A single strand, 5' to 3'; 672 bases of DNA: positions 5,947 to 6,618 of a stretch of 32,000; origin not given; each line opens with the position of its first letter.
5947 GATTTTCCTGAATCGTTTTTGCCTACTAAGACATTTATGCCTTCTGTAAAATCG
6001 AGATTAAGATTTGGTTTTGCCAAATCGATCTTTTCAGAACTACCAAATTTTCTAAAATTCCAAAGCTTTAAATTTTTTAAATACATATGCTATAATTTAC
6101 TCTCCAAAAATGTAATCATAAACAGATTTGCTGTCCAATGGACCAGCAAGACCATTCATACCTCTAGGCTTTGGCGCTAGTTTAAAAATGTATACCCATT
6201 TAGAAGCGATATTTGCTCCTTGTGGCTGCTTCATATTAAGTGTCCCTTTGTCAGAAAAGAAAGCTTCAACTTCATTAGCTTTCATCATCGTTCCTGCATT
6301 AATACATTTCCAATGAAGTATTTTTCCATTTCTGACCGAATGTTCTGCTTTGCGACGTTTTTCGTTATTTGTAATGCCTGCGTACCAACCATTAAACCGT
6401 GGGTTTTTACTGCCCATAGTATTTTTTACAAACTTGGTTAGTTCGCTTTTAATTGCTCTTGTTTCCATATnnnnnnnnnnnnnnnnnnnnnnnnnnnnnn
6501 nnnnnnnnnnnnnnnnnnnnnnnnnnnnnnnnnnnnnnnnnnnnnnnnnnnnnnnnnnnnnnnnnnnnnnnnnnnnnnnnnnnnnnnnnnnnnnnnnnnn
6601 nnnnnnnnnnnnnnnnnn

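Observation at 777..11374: Six defence-type genes fused into one translationally coupled minus-strand operon (Type IIG RM, three unknowns, Gabija pair)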

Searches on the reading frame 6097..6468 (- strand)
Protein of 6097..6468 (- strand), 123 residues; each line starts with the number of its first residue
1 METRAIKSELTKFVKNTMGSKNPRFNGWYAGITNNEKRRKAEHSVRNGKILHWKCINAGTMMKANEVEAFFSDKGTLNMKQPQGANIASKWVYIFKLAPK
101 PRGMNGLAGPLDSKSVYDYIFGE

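Call 3: search_protein_families(library=pfam, proteins=[window:6097-6468:-], max_evalue=0.01)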
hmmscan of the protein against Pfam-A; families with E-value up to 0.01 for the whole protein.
window:6097-6468:- (123 aa): 0 families

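Call 4: search_protein_families(library=padloc, proteins=[window:6097-6468:-], max_evalue=0.01)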
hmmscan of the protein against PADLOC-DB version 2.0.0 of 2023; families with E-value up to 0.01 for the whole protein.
window:6097-6468:- (123 aa): 0 families

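Call 10: search_protein_families(library=ncbifam, proteins=[window:6097-6468:-], max_evalue=0.1)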
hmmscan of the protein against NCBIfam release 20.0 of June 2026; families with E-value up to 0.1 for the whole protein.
window:6097-6468:- (123 aa): 0 families

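Call 13: search_solved_structures(query=window:6097-6468:-, max_evalue=1)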
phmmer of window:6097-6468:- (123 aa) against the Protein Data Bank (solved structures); distinct sequences matched with E-value up to 1: 0.

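Call 23: find_homologous_proteins(query=window:6097-6468:-)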
Query window:6097-6468:- (123 aa): 15 proteins with E <= 0.001 among 18 candidates.
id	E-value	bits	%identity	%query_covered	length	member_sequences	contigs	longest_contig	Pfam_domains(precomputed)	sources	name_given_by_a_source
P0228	4.6e-76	271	98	100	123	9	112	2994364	-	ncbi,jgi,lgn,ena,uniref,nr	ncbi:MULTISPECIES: hypothetical protein [Flavobacteriaceae]|jgi:hypothetical protein|uniref:hypothet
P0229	1.3e-67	243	89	100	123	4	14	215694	-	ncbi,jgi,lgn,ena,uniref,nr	ncbi:hypothetical protein [Tenacibaculum maritimum]|uniref:hypothetical protein n=1 Tax=Tenacibaculu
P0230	4.0e-67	242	87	100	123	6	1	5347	-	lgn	-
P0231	4.5e-64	232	84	100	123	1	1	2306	-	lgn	-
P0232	6.5e-57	209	82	86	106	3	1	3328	-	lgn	-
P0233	4.1e-54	200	75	100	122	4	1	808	-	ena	-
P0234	5.5e-53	196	72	100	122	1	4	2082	-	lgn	-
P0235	3.0e-47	178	68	100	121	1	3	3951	-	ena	-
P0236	5.2e-44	167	63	100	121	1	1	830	-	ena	-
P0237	7.5e-44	167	62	99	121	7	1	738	-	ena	-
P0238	2.1e-43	165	62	100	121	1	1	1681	-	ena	-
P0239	7.5e-34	134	56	100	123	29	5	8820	-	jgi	jgi:hypothetical protein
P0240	4.8e-32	129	55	100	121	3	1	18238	-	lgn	-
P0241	8.7e-32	128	53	100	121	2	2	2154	-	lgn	-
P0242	1.8e-27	114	53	86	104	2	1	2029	-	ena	-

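Call 24: find_encoding_contigs(protein=P0228, flank=10000, max_places=10)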
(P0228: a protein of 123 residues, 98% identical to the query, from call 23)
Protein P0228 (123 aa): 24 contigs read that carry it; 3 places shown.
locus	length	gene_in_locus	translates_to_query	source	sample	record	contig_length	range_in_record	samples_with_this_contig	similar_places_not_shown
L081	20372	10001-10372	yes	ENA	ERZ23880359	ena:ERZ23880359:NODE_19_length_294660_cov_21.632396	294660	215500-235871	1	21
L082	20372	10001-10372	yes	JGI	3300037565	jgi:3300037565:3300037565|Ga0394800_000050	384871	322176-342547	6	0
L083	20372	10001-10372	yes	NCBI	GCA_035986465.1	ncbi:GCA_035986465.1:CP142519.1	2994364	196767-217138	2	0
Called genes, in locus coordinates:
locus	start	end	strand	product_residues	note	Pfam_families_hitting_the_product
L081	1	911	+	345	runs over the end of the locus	-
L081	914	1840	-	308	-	PF05707:Zot (weak)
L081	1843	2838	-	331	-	-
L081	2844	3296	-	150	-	PF08299:Bac_DnaA_C (weak)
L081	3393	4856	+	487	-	-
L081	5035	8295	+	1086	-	PF20464:MmeI_N (weak), PF02384:N6_Mtase, PF20473:MmeI_Mtase, PF07669:Eco57I, PF12950:TaqI_C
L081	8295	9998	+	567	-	-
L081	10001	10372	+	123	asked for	-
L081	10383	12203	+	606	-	PF02463:SMC_N (weak), PF13175:AAA_15, PF13476:AAA_23, PF11398:DUF2813 (faint), PF13175:AAA_15, PF13304:AAA_21, PF20469:OLD-like_TOPRIM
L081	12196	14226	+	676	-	PF00580:UvrD-helicase, PF13086:AAA_11 (faint), PF13245:AAA_19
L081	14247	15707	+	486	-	-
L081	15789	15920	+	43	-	-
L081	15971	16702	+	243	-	-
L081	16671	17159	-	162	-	-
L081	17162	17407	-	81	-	-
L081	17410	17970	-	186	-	-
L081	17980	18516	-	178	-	-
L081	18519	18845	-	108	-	-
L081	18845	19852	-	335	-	PF23822:DUF7192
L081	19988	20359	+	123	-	PF01022:HTH_5, PF12840:HTH_20 (weak), PF13412:HTH_24 (weak)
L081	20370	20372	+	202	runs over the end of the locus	PF02411:MerT, PF00403:HMA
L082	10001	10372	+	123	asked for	-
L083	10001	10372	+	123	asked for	-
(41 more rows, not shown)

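Call 25: find_encoding_contigs(protein=P0229, flank=10000, max_places=6)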
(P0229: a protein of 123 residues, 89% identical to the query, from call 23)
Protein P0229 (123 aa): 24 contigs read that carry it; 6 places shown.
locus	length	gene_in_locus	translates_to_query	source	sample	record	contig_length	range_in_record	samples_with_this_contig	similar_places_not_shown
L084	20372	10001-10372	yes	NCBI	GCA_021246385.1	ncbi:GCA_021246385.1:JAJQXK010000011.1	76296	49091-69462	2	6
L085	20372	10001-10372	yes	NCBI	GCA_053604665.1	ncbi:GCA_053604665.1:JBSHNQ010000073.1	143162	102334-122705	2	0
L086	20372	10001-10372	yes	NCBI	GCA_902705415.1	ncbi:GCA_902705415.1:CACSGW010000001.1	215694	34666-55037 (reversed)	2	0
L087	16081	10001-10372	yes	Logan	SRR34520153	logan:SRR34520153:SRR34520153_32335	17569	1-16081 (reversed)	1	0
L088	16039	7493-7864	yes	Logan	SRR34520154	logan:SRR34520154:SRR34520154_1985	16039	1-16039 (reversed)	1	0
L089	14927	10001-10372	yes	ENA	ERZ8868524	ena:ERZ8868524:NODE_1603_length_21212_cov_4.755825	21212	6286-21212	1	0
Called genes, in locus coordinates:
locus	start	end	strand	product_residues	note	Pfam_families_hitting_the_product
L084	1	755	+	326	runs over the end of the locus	PF08843:AbiEii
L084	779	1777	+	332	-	-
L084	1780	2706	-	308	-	PF05707:Zot (weak)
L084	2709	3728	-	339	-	-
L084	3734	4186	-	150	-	PF08299:Bac_DnaA_C (weak)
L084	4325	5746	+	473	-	-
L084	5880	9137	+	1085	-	PF20464:MmeI_N (weak), PF01170:UPF0020 (faint), PF02384:N6_Mtase, PF20473:MmeI_Mtase, PF07669:Eco57I, PF12950:TaqI_C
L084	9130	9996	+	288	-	-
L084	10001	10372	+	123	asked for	-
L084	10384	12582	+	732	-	PF02463:SMC_N (weak), PF13175:AAA_15, PF13476:AAA_23, PF13555:AAA_29 (weak), PF13304:AAA_21 (faint), PF20469:OLD-like_TOPRIM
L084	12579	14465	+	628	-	PF00580:UvrD-helicase, PF13245:AAA_19, PF01443:Viral_helicase1 (faint), PF13361:UvrD_C (faint)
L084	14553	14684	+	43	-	-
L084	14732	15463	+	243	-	-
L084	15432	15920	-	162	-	-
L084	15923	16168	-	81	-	-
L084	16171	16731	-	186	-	-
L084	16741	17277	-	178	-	-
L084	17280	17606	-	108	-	-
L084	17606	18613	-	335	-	PF23822:DUF7192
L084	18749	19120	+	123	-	PF01022:HTH_5, PF12840:HTH_20 (weak), PF13412:HTH_24 (weak)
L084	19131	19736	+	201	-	PF02411:MerT, PF00403:HMA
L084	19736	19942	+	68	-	-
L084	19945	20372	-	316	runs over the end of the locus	PF07728:AAA_5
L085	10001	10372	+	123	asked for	-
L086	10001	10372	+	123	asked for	-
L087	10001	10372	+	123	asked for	-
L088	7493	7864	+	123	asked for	-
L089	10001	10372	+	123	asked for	-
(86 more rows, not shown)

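Call 26: find_encoding_contigs(protein=P0239, flank=10000, max_places=5)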
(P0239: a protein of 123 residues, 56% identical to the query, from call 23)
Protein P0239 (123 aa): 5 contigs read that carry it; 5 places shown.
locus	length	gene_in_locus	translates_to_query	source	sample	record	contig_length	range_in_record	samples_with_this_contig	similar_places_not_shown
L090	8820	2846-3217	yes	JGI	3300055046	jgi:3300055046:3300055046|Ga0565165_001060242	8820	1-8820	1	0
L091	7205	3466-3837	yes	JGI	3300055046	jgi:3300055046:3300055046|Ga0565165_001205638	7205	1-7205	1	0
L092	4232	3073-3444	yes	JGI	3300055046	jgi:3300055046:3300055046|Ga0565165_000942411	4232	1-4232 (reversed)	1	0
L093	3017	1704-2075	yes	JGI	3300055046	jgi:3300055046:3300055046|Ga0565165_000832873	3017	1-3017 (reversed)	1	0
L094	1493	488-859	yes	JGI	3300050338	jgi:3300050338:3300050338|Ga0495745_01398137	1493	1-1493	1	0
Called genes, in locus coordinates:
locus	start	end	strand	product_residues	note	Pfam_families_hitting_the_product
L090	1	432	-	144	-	?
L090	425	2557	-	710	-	PF02463:SMC_N, PF11398:DUF2813 (faint), PF13175:AAA_15, PF13476:AAA_23, PF13304:AAA_21, PF20469:OLD-like_TOPRIM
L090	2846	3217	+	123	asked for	-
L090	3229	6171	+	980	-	PF13588:HSDR_N_2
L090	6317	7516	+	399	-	-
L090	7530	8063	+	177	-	-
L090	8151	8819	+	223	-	?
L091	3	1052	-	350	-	?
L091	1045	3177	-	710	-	PF02463:SMC_N, PF11398:DUF2813 (faint), PF13175:AAA_15, PF13476:AAA_23, PF13304:AAA_21, PF20469:OLD-like_TOPRIM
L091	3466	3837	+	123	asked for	-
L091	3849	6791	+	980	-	PF13588:HSDR_N_2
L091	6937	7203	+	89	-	?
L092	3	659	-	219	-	?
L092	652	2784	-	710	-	PF02463:SMC_N, PF11398:DUF2813 (faint), PF13175:AAA_15, PF13476:AAA_23, PF13304:AAA_21, PF20469:OLD-like_TOPRIM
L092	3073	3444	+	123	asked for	-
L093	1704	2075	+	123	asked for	-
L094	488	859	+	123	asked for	-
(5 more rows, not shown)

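Call 27: find_encoding_contigs(protein=P0240, flank=10000, max_places=4)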
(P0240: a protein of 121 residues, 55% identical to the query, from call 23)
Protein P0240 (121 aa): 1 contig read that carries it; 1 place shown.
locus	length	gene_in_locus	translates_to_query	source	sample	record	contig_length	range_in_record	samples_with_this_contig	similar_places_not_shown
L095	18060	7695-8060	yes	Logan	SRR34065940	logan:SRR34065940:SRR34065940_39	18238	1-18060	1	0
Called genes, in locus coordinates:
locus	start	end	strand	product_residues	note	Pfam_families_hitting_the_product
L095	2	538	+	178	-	?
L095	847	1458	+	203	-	-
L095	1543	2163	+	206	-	-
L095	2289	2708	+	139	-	PF12844:HTH_19 (weak), PF13560:HTH_31 (weak)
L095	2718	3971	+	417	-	PF07804:HipA_C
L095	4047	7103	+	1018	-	PF01170:UPF0020 (faint), PF02384:N6_Mtase, PF20473:MmeI_Mtase, PF07669:Eco57I, PF12950:TaqI_C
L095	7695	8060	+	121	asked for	-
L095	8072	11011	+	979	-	PF13588:HSDR_N_2 (weak)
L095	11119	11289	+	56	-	-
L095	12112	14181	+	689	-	PF14280:DUF4365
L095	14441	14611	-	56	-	-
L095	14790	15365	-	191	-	PF11848:DUF3368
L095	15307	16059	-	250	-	PF06114:Peptidase_M78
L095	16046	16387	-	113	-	PF12844:HTH_19, PF13560:HTH_31, PF01381:HTH_3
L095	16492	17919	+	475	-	-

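Call 28: find_encoding_contigs(protein=P0235, flank=10000, max_places=4)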
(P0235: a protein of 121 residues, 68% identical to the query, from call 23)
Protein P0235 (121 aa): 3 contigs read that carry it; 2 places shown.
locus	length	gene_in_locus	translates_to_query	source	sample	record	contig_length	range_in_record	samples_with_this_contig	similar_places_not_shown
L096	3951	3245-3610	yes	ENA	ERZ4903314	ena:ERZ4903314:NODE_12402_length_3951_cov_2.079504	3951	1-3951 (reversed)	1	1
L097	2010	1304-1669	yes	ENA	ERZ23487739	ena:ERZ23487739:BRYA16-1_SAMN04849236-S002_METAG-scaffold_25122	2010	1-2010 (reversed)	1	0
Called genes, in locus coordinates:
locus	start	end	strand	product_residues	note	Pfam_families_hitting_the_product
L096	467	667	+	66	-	PF12728:HTH_17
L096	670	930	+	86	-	-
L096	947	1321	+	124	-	-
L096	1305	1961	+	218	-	-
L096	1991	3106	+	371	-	-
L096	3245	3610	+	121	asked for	-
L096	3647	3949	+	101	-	?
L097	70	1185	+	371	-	-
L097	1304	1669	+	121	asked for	-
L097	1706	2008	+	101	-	?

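Call 34: search_protein_families(library=pfam, proteins=[L084:9130-9996:+, L090:3229-6171:+, L081:15971-16702:+, L081:3393-4856:+], max_evalue=0.001)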
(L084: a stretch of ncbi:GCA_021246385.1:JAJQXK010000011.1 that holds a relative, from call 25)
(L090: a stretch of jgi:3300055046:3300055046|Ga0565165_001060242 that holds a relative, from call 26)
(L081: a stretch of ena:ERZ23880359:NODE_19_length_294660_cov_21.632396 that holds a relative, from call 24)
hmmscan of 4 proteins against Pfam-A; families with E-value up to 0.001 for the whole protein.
L084:9130-9996:+ (288 aa): 0 families

L090:3229-6171:+ (980 aa): 2 families
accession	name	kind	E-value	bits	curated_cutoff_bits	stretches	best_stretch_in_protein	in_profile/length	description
PF13588.12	HSDR_N_2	-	4.2e-08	33.7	25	1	3-111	2-103/110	Type I restriction enzyme R protein N terminus (HSDR_N)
PF04313.20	HSDR_N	-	3.6e-05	24.2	25.1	1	39-108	122-196/198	Type I restriction enzyme R protein N terminus (HSDR_N)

L081:15971-16702:+ (243 aa): 0 families

L081:3393-4856:+ (487 aa): 0 families

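Call 56: search_protein_representatives(alignment_id=A3)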
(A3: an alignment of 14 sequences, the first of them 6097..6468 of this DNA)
Query: 14 sequences, 121 profile positions. Proteins with E-value up to 0.001 (for the whole library): 219; up to 1e-10: 34; up to 1e-30: 3. The best 150 are listed.
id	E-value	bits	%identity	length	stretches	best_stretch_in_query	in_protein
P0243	1.5e-42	160.6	-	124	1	1-119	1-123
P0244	7.9e-40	151.8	-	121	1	1-119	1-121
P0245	7.0e-32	126.2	-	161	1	1-108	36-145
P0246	5.6e-28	113.6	-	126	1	4-121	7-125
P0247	3.5e-27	111.0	-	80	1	1-80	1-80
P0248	4.0e-27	110.8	-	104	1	18-119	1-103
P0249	4.0e-27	110.8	-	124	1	4-109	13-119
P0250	8.6e-25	103.3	-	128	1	4-108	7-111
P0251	6.9e-24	100.4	-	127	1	5-108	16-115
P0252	9.3e-24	100.0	-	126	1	3-109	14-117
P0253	2.0e-23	98.9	-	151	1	3-119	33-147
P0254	1.7e-19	86.2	-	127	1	3-119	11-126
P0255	1.7e-18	83.0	-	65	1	1-49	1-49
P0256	3.2e-18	82.1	-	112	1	1-100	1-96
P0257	2.0e-16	76.3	-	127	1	4-96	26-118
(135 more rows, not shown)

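Call 58: search_protein_families(library=pfam, alignment_id=A5, max_evalue=0.01)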
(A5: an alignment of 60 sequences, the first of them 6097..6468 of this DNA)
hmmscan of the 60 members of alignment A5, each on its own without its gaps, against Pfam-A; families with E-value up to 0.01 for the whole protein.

A. member 1, window:6097-6468:- (123 aa): 0 families

B. families by the number of members that match (of 60 scanned): 3 families
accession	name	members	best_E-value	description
PF01541.30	GIY-YIG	25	6.5e-05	GIY-YIG catalytic domain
PF13455.12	MUG113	4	0.00016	Meiotically up-regulated gene 113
PF13124.11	DUF3963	1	0.00027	Protein of unknown function (DUF3963)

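Call 78: search_protein_families(library=padloc, proteins=[L090:3229-6171:+, L084:9130-9996:+, L081:15971-16702:+, L084:10384-12582:+, L084:12579-14465:+], max_evalue=0.00001)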
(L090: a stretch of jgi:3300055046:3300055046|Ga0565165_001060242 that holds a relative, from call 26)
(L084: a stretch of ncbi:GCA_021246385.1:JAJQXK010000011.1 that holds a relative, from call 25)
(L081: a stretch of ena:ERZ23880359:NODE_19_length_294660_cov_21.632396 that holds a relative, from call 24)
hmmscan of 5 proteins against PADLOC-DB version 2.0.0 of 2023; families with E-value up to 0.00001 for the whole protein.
L090:3229-6171:+ (980 aa): 1 family
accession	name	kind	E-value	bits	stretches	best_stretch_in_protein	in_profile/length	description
PDLC02164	Avs2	-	6e-14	48.8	1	197-513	341-652/1504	-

L084:9130-9996:+ (288 aa): 0 families

L081:15971-16702:+ (243 aa): 0 families

L084:10384-12582:+ (732 aa): 73 families (the best 25 are shown)
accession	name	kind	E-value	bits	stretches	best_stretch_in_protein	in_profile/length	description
PDLC00093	GajA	-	9.5e-281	931.7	1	1-727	1-731/736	AAA ATPase domain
PDLC00095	GajA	-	3.9e-249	827.2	1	1-728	1-743/752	AAA ATPase domain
PDLC00068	GajA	-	2.5e-165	549.5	1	212-725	2-534/545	AAA ATPase domain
PDLC00063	GajA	-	8.5e-132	439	1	1-723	1-668/679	AAA ATPase domain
PDLC00065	GajA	-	7.3e-122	406.4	1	1-719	1-668/670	AAA ATPase domain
PDLC00079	GajA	-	1.5e-99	332.7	1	1-716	1-701/702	AAA ATPase domain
PDLC00088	GajA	-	1.1e-90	303.2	1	342-716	1-371/372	AAA ATPase domain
PDLC02979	AriA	-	4.2e-64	215.7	1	1-437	1-373/373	-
PDLC00082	GajA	-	1.4e-52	177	1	1-715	1-693/694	AAA ATPase domain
PDLC00076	GajA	-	2.1e-47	160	2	211-631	188-576/700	AAA ATPase domain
PDLC00069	GajA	-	4.7e-42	142.3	2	203-676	163-609/687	AAA ATPase domain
PDLC00096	GajA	-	1.7e-39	134.1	1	341-721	262-619/630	AAA ATPase domain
PDLC00099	GajA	-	3.9e-37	126.5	1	258-692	196-575/626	AAA ATPase domain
PDLC00091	GajA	-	5.6e-36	122.6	2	341-716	267-621/627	AAA ATPase domain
PDLC00077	GajA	-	2.3e-35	120.2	2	323-610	284-549/616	AAA ATPase domain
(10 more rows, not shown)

L084:12579-14465:+ (628 aa): 45 families (the best 25 are shown)
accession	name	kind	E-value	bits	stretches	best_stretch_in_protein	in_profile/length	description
PDLC00111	GajB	-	1.9e-250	830.8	1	5-627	4-623/625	UrvD helicase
PDLC00143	GajB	-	8.3e-221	732.9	1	7-627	6-629/632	UrvD helicase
PDLC00135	GajB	-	1e-94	316.6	2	11-366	7-337/603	UrvD helicase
PDLC00113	GajB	-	2e-81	272.3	1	12-625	15-573/579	UrvD helicase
PDLC00128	GajB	-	1.4e-76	256.7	2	140-613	199-671/685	UrvD helicase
PDLC00137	GajB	-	2.9e-59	199.5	2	160-606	227-667/679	UrvD helicase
PDLC00125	GajB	-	1.9e-50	170.3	2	158-605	184-648/669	UrvD helicase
PDLC00109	GajB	-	1e-37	127.9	1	29-547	9-489/647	UrvD helicase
PDLC00119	GajB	-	4e-34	116.5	2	27-152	16-143/565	UrvD helicase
PDLC00115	GajB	-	4.5e-33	112.8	2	140-368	12-241/537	UrvD helicase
PDLC03802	RTasHel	-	1.6e-28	98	1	29-308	21-291/675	DRT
PDLC00127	GajB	-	1e-27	95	1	25-605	19-569/594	UrvD helicase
PDLC00117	GajB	-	2.5e-26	90.3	1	28-303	29-320/604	UrvD helicase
PDLC00129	GajB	-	2.4e-18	64.1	1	27-292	26-318/594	UrvD helicase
PDLC00122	GajB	-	5.2e-18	63.2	1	31-291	21-255/502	UrvD helicase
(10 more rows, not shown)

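Call 104: find_encoding_contigs(protein=P0246, flank=6000, max_places=4)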
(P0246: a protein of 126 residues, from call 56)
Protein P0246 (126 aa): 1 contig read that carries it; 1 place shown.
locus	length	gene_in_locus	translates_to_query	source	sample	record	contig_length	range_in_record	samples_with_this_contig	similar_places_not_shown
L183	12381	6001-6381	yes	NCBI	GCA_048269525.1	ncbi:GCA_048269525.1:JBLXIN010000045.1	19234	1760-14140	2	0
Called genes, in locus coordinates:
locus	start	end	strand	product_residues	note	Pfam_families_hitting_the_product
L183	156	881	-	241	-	PF07505:DUF5131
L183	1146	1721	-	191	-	PF00589:Phage_integrase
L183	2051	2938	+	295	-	PF00145:DNA_methylase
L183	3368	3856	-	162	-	-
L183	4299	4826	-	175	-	-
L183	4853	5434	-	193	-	-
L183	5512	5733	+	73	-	-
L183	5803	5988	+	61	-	PF12244:DUF3606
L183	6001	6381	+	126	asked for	-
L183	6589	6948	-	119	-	-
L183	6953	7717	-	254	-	-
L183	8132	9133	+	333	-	PF05496:RuvB_N (faint), PF00004:AAA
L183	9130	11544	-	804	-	PF00082:Peptidase_S8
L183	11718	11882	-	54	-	-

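Call 105: find_encoding_contigs(protein=P0250, flank=6000, max_places=4)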
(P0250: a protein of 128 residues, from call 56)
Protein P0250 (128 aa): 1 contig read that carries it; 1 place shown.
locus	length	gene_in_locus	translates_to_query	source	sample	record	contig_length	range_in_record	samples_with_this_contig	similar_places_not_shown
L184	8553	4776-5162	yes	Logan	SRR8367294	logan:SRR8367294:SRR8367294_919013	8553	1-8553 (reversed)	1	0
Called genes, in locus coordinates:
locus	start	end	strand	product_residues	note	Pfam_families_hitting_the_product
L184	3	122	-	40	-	?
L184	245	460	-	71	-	-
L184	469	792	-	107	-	-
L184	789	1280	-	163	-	-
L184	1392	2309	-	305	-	-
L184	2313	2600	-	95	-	-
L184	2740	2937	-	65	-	-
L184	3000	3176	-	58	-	-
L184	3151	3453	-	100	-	-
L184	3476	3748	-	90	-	-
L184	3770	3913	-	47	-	-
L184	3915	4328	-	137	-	-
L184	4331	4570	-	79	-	-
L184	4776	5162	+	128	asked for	-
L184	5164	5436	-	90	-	-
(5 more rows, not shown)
